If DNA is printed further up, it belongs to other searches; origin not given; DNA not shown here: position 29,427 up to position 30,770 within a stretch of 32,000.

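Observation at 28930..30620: Translationally coupled DUF262 + HEPN-like two-gene module: a nuclease-swapped relative of GmrSD?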

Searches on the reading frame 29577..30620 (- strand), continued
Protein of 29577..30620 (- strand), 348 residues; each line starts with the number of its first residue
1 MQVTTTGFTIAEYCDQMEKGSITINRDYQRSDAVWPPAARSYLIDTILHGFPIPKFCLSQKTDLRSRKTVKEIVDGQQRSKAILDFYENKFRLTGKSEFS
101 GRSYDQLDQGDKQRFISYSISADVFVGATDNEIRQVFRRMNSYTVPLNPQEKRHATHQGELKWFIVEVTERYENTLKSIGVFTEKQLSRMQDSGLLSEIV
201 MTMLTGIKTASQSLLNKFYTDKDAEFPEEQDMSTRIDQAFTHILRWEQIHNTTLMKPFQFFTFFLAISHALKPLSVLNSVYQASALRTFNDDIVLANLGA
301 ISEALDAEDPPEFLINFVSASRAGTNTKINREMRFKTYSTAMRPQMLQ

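Call 102: search_dna_similar(query=L084:4064-4681:+, collection=plasmids, mode=protein, max_evalue=0.01, max_rows=30)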
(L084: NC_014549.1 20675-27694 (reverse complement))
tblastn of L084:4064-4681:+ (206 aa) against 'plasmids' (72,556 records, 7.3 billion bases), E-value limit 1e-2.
Records with a match: 2; places in all: 2; records where one place covers at least 80% of the query: 1.
Best place of each record, by identity: >=99% 1; <60% 1.
By first word of the organism name: Glutamicibacter 1; Rhizobium 1.
By predicted mobility (MOB-suite, as given by PLSDB): conjugative 1; non-mobilizable 1.
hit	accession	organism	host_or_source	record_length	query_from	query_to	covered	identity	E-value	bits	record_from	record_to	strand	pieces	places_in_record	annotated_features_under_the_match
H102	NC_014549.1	Glutamicibacter arilaitensis Re117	-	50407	1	206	100%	99.5%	2e-133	419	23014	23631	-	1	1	hypothetical protein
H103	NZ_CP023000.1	Rhizobium sp. 11515TR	Cell culture,agricultural soil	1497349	5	163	77%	28.5%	6e-13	74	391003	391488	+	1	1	record has no annotation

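Call 104: find_related_loci(query=A3, collection=viral_contigs, flank=4000)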
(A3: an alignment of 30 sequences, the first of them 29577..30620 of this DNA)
Query A3 (348 aa) in viral_contigs; peptide patterns used: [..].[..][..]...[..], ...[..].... (x = any residue, [..] = any of these).
32 stretches matched a pattern; 4 encode a relative of the query (tblastn E <= 1e-3); 4 distinct loci.
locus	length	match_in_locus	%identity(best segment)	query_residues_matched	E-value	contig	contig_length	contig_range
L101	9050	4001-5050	42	1-347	1e-102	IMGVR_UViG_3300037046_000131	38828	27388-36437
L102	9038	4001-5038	41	1-341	3e-84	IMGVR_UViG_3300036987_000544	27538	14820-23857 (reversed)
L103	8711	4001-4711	41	1-236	3e-62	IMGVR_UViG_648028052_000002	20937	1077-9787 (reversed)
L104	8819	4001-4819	34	1-268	3e-57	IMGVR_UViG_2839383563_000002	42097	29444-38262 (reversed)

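Call 112: find_encoding_contigs(protein=window:29577-30620:-, flank=10000, max_places=3)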
Protein window:29577-30620:- (348 aa): 1 contig read that carries it; 1 place shown.
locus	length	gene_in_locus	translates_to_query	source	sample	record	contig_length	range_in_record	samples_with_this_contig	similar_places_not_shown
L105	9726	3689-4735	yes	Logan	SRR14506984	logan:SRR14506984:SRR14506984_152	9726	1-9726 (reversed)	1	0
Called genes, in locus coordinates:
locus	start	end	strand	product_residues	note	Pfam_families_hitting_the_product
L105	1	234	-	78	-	?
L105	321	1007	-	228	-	PF18737:HEPN_MAE_28990, PF18735:HEPN_RiboL-PSP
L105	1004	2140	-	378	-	PF03235:GmrSD_N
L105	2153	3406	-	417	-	PF08241:Methyltransf_11 (faint), PF01555:N6_N4_Mtase (weak)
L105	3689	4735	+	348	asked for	PF03235:GmrSD_N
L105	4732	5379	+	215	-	-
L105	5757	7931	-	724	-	PF02592:Vut_1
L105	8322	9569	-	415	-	PF00589:Phage_integrase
